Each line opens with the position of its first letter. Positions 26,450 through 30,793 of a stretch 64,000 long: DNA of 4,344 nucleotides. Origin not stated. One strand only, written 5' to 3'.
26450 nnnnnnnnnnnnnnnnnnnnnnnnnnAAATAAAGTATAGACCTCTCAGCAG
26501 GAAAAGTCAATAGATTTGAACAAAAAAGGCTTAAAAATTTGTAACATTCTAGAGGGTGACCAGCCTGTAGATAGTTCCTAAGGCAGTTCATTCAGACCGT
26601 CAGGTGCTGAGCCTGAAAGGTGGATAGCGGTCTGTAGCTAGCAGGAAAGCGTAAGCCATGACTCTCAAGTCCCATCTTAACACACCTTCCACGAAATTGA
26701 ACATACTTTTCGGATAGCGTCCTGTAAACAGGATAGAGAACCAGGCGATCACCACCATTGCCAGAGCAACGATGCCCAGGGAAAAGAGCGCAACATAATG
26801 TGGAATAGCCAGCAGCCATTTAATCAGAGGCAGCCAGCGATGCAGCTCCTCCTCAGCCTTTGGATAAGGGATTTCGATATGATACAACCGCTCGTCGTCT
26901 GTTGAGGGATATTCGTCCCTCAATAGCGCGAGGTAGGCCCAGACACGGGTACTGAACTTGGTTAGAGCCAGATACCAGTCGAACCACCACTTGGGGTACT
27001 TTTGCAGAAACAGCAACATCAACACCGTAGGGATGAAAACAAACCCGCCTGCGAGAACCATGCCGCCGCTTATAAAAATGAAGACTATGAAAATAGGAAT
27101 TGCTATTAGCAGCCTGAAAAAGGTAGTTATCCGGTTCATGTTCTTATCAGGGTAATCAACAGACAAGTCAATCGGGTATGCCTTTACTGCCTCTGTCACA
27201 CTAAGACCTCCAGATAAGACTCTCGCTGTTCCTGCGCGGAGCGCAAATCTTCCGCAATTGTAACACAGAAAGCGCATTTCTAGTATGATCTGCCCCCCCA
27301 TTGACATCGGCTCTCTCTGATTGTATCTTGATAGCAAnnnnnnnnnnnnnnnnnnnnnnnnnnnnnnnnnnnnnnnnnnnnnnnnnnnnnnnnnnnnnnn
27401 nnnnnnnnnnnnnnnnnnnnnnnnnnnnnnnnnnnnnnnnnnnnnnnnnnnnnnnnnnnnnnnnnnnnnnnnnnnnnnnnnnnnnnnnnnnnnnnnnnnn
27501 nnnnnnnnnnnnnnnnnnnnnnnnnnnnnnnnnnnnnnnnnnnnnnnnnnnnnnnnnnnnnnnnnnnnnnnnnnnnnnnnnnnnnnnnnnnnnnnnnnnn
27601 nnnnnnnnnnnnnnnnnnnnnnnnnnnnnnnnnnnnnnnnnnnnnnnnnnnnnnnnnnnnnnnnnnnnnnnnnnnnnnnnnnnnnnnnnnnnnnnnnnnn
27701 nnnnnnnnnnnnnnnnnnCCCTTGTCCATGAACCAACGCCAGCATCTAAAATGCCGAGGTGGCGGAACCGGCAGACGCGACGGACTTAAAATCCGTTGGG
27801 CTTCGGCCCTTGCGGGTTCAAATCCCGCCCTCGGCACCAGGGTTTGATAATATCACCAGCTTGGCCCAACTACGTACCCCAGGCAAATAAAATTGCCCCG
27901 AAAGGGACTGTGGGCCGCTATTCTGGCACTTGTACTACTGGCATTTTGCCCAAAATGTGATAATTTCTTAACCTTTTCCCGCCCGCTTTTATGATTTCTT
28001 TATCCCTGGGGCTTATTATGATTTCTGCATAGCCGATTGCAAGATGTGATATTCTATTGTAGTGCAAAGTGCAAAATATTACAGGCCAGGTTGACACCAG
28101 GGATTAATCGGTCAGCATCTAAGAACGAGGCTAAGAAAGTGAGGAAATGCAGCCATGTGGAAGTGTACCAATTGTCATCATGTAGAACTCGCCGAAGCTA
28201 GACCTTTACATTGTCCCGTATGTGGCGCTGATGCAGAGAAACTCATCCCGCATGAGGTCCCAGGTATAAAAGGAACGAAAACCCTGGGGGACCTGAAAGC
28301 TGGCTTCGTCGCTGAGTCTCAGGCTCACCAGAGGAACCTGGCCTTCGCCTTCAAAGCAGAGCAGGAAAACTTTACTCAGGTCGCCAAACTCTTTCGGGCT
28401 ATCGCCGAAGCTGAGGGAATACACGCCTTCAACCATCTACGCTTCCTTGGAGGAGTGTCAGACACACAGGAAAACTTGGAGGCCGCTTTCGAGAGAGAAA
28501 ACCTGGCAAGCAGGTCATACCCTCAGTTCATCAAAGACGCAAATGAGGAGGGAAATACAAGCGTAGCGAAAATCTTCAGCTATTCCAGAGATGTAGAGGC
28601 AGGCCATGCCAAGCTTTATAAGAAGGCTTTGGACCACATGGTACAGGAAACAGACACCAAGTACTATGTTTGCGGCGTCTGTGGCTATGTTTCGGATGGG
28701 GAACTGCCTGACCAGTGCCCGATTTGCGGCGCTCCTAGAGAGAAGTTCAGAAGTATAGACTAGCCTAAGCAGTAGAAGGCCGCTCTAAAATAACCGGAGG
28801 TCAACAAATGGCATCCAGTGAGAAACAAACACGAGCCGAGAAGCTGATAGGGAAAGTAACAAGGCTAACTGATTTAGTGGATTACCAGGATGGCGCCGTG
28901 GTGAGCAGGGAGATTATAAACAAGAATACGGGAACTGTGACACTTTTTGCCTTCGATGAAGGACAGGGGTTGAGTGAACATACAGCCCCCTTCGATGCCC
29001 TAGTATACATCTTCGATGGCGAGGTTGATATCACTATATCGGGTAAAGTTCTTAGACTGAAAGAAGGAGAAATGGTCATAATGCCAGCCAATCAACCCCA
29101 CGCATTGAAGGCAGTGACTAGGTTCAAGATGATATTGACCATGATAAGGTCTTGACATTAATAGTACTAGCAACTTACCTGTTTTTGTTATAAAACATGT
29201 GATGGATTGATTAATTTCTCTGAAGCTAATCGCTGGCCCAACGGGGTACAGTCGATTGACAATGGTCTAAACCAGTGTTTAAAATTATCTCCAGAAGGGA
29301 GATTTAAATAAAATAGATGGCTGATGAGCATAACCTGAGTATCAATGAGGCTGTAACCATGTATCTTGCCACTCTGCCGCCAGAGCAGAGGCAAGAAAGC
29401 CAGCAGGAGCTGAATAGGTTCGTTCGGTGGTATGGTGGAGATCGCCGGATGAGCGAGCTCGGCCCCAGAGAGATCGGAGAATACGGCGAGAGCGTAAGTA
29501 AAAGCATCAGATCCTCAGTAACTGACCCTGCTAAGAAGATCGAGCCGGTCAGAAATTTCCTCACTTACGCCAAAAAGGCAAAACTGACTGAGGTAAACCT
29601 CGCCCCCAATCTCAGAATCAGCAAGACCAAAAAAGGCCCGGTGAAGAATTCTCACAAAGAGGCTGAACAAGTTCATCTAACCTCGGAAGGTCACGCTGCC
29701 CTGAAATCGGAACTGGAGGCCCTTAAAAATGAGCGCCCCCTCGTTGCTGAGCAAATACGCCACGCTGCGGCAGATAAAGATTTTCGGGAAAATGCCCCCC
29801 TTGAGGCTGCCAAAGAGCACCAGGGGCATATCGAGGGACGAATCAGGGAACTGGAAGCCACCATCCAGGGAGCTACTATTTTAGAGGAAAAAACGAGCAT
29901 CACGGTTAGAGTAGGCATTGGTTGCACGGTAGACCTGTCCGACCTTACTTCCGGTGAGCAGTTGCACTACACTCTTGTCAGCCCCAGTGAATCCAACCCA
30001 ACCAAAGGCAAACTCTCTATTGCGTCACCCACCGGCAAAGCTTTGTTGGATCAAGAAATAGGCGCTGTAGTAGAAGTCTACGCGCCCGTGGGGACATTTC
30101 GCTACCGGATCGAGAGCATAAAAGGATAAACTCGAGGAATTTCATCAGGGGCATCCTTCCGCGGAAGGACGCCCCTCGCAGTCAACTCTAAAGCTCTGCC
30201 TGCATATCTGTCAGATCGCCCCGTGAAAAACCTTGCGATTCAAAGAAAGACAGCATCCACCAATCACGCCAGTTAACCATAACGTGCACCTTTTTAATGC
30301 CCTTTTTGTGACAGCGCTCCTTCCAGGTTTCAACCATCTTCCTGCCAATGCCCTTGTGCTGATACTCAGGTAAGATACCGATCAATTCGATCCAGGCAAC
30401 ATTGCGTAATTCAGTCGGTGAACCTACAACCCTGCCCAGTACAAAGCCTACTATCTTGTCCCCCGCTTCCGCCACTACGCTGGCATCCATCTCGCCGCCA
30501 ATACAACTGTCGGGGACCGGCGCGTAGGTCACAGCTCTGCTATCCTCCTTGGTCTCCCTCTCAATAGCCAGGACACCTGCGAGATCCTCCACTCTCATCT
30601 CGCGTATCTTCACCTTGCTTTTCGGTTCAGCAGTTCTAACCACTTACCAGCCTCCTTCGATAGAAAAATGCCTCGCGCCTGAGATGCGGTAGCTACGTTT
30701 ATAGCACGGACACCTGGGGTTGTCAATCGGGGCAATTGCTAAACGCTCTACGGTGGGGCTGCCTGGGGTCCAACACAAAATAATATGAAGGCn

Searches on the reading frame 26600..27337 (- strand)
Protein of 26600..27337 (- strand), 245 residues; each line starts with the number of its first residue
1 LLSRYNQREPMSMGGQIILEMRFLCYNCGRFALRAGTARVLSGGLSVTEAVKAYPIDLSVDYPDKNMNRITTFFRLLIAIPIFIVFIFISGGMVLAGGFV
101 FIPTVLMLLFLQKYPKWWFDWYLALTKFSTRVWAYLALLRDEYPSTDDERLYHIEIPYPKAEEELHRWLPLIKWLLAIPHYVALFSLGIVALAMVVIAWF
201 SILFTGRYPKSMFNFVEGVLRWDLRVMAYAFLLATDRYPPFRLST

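Call 95: search_protein_families(library=pfam, proteins=[window:26600-27337:-], max_evalue=0.001)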
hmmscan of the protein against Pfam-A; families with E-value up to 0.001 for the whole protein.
window:26600-27337:- (245 aa): 1 family
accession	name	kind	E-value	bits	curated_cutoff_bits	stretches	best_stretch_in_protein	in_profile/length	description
PF14333.11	DUF4389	-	5.8e-20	71.4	25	2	172-241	6-74/76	Domain of unknown function (DUF4389)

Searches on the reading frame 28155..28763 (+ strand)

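Call 95: search_protein_families(library=pfam, proteins=[window:28155-28763:+], max_evalue=0.001)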
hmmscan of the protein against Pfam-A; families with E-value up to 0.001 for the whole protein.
window:28155-28763:+ (202 aa): 5 families
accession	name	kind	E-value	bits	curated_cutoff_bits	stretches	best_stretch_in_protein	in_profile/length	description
PF21349.2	RUBY_RBDX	-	1.2e-18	66.6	26.5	2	171-198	1-29/30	Rubrerythrin, rubredoxin-like domain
PF02915.23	Rubrerythrin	-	3.6e-17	63.5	22.8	2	47-103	3-58/137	Rubrerythrin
PF23458.2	DUF7130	-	6e-10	39.3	35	1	171-198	54-83/89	Domain of unknown function (DUF7130)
PF00210.30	Ferritin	-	0.00013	22.3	24.5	1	53-153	10-130/142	Ferritin-like domain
PF23455.1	DUF7129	-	0.00037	20.6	30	0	4-26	14-36/45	Domain of unknown function (DUF7129)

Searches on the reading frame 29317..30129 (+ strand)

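Call 95: search_protein_families(library=pfam, proteins=[window:29317-30129:+], max_evalue=0.001)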
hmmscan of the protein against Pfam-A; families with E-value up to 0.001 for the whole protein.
window:29317-30129:+ (270 aa): 2 families
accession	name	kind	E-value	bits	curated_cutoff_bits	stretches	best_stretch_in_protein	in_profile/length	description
PF01272.25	GreA_GreB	-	7.7e-21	74.3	26.9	1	198-269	5-76/77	Transcription elongation factor, GreA/GreB, C-term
PF03449.20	GreA_GreB_N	-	1.4e-19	70.5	24.5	1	120-188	2-71/71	Transcription elongation factor, N-terminal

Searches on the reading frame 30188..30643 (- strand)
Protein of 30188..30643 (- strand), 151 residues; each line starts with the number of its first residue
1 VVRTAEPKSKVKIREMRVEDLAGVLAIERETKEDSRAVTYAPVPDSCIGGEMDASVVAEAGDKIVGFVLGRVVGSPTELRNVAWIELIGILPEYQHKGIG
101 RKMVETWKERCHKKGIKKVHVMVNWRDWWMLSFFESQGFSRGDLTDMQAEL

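Call 95: search_protein_families(library=pfam, proteins=[window:30188-30643:-], max_evalue=0.001)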
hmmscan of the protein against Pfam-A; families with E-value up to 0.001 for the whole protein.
window:30188-30643:- (151 aa): 3 families
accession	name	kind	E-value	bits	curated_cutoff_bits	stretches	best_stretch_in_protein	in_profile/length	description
PF13508.13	Acetyltransf_7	-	4.3e-12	46.7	27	1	56-140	6-83/84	Acetyltransferase (GNAT) domain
PF00583.31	Acetyltransf_1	-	1.2e-11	45.3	20.7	1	53-121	33-98/116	Acetyltransferase (GNAT) family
PF13673.13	Acetyltransf_10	-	2.2e-10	41.1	23.6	1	55-141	33-109/128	Acetyltransferase (GNAT) domain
